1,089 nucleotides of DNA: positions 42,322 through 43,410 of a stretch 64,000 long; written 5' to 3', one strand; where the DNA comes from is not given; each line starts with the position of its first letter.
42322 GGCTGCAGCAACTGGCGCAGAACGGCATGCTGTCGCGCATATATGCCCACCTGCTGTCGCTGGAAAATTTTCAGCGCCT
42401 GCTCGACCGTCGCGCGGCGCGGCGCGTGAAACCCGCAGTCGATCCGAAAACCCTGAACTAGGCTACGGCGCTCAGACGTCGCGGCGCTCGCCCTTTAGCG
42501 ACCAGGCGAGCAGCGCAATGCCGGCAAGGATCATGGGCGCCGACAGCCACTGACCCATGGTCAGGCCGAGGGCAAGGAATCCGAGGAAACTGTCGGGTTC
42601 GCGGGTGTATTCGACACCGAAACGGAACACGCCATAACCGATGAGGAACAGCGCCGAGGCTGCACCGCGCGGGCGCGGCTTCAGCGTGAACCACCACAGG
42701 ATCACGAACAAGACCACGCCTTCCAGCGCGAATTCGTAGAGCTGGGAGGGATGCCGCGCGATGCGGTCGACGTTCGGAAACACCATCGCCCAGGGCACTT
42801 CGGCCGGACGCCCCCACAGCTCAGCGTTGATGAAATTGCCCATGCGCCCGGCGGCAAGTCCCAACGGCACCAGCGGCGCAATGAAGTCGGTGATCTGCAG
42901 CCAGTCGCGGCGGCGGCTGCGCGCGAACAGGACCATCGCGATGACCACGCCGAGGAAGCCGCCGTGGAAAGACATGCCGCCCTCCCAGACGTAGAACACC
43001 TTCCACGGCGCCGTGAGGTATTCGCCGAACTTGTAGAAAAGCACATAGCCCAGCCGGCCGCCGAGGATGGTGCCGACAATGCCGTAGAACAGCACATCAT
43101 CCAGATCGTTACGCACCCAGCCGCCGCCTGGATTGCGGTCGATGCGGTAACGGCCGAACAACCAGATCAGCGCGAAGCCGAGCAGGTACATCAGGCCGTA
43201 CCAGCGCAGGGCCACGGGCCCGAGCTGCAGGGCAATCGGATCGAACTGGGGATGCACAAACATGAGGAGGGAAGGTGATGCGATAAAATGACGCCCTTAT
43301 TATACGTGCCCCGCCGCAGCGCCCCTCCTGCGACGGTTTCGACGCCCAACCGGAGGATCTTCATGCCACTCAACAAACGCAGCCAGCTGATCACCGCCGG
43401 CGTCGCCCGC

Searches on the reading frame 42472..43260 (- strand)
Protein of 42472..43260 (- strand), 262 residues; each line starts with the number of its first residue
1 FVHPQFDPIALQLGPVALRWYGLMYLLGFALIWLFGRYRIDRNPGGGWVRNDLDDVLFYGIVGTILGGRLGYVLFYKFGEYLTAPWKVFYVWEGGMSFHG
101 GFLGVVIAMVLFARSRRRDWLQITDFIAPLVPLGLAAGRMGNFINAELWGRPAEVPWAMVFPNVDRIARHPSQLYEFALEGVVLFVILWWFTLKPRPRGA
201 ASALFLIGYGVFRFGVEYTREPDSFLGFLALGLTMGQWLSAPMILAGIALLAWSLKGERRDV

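Call 63: search_protein_families(library=pfam, proteins=[window:42472-43260:-], max_evalue=0.0001)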
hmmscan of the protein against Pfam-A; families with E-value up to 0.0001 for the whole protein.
window:42472-43260:- (262 aa): 1 family
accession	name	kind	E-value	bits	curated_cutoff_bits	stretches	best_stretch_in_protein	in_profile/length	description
PF01790.23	LGT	-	2.8e-84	282.7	24.9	1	8-253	1-240/240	Prolipoprotein diacylglyceryl transferase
